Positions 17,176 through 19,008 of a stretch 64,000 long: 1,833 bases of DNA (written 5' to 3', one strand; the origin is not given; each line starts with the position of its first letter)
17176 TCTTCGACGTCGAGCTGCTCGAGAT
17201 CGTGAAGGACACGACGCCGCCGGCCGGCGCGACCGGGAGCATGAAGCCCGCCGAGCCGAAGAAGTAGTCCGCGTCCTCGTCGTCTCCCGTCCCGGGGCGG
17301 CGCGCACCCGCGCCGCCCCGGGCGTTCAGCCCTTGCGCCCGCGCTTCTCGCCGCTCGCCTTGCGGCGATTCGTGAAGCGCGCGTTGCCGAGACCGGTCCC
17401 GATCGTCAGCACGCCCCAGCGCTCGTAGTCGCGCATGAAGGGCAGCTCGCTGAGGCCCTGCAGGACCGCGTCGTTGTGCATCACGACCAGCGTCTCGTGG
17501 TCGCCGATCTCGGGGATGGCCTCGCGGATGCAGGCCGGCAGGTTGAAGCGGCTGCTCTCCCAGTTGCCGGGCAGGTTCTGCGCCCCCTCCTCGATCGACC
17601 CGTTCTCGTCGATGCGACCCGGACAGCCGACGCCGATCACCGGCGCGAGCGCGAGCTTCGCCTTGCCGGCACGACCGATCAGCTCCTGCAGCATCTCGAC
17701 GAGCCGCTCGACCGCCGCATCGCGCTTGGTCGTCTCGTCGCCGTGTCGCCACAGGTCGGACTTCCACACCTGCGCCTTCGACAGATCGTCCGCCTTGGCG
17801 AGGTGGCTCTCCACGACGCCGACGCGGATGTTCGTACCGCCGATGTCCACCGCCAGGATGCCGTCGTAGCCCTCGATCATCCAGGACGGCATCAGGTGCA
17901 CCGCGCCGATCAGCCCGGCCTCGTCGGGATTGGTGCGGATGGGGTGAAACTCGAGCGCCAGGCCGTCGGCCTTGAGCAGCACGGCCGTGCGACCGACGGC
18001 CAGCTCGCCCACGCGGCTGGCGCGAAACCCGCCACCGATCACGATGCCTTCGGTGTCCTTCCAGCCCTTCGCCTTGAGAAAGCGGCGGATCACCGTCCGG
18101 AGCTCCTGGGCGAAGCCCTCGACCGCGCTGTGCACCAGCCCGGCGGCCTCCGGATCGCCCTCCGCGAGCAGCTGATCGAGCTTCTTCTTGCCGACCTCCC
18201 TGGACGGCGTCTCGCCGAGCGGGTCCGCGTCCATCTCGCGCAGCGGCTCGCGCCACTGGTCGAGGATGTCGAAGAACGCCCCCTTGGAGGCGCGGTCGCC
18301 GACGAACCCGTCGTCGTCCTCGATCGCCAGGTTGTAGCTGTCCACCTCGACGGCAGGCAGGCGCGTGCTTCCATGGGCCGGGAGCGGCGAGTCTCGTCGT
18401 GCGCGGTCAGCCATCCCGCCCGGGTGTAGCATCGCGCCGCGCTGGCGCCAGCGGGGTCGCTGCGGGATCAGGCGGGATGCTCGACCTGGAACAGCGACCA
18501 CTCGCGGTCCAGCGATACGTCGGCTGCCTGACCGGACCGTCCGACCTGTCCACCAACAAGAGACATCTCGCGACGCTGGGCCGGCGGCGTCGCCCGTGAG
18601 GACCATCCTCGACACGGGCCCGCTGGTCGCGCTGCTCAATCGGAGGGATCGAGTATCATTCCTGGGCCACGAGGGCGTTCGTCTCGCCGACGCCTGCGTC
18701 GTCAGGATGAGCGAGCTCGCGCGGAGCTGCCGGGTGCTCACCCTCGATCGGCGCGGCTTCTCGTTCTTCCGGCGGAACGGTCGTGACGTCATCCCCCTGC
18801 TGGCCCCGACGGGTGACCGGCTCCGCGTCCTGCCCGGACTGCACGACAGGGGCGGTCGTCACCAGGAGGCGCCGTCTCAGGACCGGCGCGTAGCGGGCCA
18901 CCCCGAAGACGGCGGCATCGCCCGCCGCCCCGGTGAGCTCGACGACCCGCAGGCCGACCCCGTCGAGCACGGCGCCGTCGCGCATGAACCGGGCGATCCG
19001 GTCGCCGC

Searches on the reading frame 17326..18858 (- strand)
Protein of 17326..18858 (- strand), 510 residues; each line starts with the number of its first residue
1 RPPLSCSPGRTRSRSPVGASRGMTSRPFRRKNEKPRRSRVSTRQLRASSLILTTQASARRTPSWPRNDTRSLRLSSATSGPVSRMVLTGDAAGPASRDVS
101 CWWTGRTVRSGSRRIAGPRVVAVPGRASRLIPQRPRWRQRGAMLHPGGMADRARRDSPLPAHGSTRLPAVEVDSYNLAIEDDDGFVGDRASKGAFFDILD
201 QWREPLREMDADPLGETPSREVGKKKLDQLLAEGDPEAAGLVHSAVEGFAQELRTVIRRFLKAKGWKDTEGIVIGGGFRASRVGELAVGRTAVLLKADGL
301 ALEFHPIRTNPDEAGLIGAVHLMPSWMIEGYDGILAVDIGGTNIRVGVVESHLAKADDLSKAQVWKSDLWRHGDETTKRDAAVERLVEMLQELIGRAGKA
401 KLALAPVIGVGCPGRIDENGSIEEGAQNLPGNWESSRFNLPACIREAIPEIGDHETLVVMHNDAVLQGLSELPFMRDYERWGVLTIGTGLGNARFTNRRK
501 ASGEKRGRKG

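Call 32: search_protein_families(library=pfam, proteins=[window:17326-18858:-], max_evalue=0.00001)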
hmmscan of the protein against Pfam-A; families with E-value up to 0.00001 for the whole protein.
window:17326-18858:- (510 aa): 1 family
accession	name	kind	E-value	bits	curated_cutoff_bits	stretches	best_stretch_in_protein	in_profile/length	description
PF00480.26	ROK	-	2.5e-06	27.7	22.9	0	335-505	2-149/294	ROK family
